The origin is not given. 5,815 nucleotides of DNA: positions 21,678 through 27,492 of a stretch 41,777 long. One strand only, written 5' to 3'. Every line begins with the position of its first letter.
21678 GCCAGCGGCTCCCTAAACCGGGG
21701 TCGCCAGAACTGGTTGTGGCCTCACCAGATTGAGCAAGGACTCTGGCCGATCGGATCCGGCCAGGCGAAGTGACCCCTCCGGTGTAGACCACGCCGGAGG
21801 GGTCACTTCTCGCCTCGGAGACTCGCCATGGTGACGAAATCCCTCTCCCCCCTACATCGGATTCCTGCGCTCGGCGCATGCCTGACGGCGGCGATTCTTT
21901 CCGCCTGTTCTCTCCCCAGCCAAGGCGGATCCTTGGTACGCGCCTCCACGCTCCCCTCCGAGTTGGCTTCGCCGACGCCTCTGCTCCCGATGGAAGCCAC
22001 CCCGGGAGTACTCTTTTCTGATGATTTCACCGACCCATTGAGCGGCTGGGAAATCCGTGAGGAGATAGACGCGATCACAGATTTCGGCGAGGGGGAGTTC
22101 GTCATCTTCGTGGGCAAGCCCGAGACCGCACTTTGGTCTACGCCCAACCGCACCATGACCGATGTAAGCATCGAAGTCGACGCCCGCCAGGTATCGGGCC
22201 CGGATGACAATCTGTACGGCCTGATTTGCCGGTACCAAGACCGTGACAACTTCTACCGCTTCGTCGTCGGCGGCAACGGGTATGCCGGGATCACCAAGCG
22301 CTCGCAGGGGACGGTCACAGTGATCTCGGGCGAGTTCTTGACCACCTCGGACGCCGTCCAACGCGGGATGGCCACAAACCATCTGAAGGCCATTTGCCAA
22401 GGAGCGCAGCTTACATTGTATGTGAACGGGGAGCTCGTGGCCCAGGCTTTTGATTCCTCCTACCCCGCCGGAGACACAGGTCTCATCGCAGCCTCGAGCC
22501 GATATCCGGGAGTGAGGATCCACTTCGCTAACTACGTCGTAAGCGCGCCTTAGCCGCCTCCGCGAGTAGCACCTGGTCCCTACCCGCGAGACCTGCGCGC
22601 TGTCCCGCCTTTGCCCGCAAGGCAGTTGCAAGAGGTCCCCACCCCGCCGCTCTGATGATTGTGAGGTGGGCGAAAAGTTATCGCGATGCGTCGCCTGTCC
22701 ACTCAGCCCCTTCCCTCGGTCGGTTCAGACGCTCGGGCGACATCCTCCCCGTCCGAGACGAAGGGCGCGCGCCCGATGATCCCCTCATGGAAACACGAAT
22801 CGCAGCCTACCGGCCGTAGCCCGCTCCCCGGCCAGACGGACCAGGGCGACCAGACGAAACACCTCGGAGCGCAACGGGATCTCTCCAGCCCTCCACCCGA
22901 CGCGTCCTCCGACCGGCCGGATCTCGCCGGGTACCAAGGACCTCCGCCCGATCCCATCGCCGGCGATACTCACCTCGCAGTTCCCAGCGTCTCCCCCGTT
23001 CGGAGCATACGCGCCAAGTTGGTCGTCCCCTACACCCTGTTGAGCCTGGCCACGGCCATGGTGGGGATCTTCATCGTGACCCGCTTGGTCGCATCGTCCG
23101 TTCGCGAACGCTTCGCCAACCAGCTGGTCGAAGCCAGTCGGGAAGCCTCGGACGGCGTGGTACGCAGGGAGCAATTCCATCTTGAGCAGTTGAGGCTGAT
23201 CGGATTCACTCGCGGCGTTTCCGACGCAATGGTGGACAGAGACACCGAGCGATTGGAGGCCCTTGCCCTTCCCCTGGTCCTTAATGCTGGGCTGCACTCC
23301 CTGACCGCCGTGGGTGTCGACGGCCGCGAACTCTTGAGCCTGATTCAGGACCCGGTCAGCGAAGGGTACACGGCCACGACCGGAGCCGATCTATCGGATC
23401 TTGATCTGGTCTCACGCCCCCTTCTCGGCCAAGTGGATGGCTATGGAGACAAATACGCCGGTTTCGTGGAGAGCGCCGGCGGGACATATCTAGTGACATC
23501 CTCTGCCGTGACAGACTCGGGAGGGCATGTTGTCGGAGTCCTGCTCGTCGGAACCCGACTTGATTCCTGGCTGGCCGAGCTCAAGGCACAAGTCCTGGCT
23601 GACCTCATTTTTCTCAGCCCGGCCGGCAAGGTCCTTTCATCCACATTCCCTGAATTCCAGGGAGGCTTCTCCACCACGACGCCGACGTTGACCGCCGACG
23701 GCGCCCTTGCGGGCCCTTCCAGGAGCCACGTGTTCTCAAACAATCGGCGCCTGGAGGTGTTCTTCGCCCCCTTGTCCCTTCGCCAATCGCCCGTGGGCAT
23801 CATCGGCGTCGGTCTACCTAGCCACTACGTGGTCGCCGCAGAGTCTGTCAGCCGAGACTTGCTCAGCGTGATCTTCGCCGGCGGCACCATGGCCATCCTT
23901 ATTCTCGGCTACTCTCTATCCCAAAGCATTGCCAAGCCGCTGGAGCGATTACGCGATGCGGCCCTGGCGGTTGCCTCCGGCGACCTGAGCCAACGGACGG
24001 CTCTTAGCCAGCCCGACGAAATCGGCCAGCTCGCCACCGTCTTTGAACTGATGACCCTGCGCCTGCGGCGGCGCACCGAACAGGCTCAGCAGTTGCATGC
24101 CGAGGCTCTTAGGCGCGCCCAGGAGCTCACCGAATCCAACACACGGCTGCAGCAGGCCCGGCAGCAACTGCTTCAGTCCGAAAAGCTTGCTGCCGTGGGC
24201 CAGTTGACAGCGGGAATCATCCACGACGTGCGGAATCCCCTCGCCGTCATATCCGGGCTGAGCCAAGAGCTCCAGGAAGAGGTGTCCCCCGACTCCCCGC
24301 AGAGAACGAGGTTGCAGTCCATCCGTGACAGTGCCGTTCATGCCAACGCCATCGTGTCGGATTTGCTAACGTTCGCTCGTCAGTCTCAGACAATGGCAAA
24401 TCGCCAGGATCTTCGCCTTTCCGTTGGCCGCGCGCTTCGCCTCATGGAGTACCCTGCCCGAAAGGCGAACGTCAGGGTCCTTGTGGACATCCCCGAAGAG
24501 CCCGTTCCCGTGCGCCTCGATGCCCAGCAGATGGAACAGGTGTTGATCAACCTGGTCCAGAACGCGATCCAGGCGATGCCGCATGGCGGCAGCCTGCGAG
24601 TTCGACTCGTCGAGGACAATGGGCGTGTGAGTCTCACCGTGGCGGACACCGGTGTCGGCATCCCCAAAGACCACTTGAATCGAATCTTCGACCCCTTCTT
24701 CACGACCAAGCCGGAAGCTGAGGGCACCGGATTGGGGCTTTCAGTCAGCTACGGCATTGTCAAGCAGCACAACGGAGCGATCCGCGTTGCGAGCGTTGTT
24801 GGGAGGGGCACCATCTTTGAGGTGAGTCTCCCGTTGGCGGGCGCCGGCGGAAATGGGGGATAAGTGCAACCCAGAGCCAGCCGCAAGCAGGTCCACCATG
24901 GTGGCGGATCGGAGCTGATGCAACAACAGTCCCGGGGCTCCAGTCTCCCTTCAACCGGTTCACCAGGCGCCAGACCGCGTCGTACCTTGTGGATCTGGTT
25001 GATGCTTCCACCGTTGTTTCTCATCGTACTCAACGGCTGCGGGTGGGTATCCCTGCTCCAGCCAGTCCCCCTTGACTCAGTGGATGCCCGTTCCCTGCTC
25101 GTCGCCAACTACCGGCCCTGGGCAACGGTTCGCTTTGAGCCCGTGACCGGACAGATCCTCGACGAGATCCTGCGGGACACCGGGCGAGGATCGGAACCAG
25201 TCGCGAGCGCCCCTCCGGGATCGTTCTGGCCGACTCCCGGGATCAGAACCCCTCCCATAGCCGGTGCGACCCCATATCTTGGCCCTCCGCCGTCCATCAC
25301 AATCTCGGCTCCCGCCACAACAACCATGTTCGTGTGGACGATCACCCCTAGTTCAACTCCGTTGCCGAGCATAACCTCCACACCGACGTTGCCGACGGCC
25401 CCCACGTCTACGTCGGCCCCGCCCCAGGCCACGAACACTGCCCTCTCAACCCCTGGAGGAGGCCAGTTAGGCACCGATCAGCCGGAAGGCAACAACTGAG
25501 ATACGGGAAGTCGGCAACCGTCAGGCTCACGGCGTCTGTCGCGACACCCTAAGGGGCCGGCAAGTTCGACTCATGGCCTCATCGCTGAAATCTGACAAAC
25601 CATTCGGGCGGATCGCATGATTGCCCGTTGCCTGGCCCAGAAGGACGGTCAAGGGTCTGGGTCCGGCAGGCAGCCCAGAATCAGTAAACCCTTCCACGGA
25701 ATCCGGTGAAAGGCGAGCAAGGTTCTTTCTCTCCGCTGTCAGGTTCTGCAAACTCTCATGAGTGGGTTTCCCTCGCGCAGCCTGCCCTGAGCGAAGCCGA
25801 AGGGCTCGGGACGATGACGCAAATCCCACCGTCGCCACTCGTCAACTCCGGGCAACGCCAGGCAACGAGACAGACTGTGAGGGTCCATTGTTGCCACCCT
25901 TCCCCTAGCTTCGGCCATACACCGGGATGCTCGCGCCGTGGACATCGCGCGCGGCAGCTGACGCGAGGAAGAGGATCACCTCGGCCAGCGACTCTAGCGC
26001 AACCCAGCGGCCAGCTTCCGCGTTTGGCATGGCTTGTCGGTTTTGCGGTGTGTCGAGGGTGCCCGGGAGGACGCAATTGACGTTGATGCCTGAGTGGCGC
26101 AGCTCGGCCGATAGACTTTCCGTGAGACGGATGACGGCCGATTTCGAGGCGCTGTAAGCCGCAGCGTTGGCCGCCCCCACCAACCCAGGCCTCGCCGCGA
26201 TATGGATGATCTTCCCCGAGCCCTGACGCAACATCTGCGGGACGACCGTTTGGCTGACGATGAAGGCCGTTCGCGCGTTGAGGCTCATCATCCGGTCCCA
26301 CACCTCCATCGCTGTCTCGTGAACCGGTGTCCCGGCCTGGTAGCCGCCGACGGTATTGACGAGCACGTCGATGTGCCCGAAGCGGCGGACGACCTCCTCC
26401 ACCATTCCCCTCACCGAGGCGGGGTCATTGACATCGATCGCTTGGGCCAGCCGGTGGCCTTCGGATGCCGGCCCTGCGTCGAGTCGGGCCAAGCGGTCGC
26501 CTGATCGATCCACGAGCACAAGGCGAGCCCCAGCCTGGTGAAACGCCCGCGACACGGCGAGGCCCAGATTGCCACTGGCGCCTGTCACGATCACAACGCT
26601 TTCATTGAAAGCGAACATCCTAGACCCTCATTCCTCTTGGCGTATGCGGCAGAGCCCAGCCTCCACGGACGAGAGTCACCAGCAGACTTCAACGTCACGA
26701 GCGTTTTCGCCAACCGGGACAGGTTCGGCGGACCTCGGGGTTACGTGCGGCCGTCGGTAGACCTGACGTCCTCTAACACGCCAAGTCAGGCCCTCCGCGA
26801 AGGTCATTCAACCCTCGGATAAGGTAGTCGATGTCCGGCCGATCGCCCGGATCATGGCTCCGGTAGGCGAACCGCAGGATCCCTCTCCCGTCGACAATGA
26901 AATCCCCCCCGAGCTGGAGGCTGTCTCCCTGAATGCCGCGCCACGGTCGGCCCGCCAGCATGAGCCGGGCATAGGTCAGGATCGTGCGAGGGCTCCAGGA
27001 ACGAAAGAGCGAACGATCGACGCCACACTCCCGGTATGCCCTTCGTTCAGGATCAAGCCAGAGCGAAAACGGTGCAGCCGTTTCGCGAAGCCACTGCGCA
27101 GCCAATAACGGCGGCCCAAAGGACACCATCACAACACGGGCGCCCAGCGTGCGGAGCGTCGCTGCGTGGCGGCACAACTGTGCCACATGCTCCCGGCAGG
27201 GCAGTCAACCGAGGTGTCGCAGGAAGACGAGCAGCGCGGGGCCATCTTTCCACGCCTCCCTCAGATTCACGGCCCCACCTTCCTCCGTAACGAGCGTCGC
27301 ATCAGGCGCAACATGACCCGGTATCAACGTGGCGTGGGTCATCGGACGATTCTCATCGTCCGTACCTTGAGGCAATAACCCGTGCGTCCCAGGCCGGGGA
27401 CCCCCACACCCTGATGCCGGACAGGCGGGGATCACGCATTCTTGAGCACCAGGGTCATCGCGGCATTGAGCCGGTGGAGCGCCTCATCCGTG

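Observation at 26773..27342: Hidden selenoprotein 1: an in-frame UGA joins two ORF fragments into a Prx-like2 protein with a U-x-x-C redox centre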

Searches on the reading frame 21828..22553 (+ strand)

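Call 16: search_protein_families(library=pfam, proteins=[window:21828-22553:+], max_evalue=0.0001)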
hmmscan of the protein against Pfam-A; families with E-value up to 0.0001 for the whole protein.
window:21828-22553:+ (241 aa): 1 family
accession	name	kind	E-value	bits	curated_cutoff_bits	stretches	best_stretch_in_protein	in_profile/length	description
PF06439.18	3keto-disac_hyd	-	8.1e-05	23.2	26.8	0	71-215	11-159/187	3-keto-disaccharide hydrolase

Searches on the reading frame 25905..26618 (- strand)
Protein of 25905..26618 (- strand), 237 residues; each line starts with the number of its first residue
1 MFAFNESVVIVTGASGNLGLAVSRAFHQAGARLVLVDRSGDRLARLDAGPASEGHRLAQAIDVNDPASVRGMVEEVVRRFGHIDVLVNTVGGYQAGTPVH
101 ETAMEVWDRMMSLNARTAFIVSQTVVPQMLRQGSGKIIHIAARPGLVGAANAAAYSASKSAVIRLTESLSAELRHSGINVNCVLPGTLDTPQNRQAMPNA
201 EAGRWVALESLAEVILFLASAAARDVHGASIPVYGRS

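Call 7: search_protein_families(library=pfam, proteins=[window:25905-26618:-], max_evalue=0.01)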
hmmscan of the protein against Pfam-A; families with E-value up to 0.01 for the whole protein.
window:25905-26618:- (237 aa): 5 families
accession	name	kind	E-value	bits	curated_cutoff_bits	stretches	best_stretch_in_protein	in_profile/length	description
PF00106.31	adh_short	-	3.6e-49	167.3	26.6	1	8-196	2-190/195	short chain dehydrogenase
PF13561.12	adh_short_C2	-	2.5e-43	148.8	27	1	14-233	2-231/236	Enoyl-(Acyl carrier protein) reductase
PF08659.16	KR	-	2.3e-08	34.6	22.6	1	8-177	2-167/180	KR domain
PF01370.27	Epimerase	-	3.8e-06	26.9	20.9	1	9-182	1-169/240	NAD dependent epimerase/dehydratase family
PF08643.16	DUF1776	-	0.0072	16.2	25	1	96-193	105-204/294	Fungal family of unknown function (DUF1776)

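Call 66: find_encoding_contigs(protein=window:25905-26618:-, flank=2000, max_places=4)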
Protein window:25905-26618:- (237 aa): 3 contigs read that carry it; 3 places shown.
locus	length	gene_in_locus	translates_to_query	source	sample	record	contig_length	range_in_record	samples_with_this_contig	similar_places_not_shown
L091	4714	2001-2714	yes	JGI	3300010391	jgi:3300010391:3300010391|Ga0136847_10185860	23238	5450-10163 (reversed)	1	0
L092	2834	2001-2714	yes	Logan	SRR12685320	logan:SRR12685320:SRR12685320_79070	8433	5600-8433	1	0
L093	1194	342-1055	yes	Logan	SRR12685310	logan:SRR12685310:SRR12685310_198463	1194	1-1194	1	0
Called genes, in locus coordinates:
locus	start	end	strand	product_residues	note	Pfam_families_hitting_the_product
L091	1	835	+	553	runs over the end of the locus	PF00403:HMA, PF07992:Pyr_redox_2, PF12831:FAD_oxidored (weak), PF00070:Pyr_redox, PF02852:Pyr_redox_dim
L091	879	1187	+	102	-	PF02583:Trns_repr_metal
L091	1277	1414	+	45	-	-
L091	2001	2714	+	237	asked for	PF00106:adh_short, PF08659:KR, PF01370:Epimerase (weak), PF13561:adh_short_C2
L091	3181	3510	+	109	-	-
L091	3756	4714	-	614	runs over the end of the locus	PF14827:dCache_3 (weak), PF00672:HAMP, PF00512:HisKA, PF02518:HATPase_c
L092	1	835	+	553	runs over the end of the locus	PF00403:HMA, PF07992:Pyr_redox_2, PF12831:FAD_oxidored (weak), PF00070:Pyr_redox, PF02852:Pyr_redox_dim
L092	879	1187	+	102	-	PF02583:Trns_repr_metal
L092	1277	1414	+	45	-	-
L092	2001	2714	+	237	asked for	PF00106:adh_short, PF08659:KR, PF01370:Epimerase (weak), PF13561:adh_short_C2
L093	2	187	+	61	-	?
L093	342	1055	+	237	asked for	PF00106:adh_short, PF08659:KR, PF01370:Epimerase (weak), PF13561:adh_short_C2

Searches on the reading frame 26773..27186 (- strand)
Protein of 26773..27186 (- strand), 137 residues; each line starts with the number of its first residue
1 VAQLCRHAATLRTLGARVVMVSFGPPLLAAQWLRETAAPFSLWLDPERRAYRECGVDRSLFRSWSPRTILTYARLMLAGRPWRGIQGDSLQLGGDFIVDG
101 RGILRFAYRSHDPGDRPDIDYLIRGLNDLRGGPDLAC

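Call 10: search_protein_families(library=ncbifam, proteins=[window:26773-27186:-], max_evalue=0.01)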
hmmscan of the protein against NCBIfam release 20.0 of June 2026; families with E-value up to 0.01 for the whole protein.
window:26773-27186:- (137 aa): 1 family
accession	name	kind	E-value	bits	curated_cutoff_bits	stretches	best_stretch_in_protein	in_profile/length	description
NF040769.1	SelL_rel_redox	subfamily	2.2e-28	99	120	1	1-123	44-170/173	SelL-related redox protein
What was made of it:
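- The downstream fragment alone scores 99 bits and fails the cut-off (call 10). The fragment alone fails the family cut-off (99 bits against 120, call 10).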

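Call 65: list_cluster_members(proteins=[P0134, window:26773-27186:-, window:27432-27740:-, window:25905-26618:-])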
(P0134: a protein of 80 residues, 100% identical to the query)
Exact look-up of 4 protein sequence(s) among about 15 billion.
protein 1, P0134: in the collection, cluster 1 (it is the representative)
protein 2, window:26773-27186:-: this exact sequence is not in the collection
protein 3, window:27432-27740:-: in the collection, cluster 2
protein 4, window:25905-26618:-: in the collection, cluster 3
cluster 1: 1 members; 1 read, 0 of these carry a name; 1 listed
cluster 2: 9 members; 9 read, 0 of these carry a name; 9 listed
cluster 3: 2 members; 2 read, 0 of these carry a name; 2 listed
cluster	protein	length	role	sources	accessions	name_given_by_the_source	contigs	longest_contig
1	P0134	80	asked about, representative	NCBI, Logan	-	-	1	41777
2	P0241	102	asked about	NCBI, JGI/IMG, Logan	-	-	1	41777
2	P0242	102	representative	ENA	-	-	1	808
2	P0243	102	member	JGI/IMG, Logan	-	-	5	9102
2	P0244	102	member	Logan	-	-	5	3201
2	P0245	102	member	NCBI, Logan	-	-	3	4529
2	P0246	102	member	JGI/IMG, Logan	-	-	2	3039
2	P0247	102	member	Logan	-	-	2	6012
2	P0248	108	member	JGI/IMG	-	-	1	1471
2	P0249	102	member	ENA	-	-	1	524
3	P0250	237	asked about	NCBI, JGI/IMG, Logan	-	-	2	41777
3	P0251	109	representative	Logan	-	-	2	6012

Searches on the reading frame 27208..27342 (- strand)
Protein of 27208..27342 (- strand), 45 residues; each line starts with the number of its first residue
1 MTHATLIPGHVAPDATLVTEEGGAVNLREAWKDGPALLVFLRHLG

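Call 69: list_cluster_members(proteins=[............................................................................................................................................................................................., window:27208-27342:-, window:26776-27129:-, P0016, P0042])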
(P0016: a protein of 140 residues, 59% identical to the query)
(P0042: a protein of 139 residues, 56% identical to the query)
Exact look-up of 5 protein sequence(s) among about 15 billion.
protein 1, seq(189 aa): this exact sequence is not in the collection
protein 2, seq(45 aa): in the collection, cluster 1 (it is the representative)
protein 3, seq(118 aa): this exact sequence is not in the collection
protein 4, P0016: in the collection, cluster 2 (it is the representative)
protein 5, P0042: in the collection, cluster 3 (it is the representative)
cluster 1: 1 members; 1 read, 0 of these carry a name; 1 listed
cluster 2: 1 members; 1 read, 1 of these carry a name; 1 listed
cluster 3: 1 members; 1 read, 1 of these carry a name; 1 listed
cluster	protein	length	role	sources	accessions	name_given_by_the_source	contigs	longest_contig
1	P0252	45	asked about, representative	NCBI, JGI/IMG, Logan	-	-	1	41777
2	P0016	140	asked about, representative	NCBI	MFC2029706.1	SelL-related redox protein [Chloroflexota bacterium]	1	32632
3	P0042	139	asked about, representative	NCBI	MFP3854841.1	MAG: SelL-related redox protein [Anaerolineales bacterium]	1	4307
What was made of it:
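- Gene callers split the gene (calls 66, 69).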
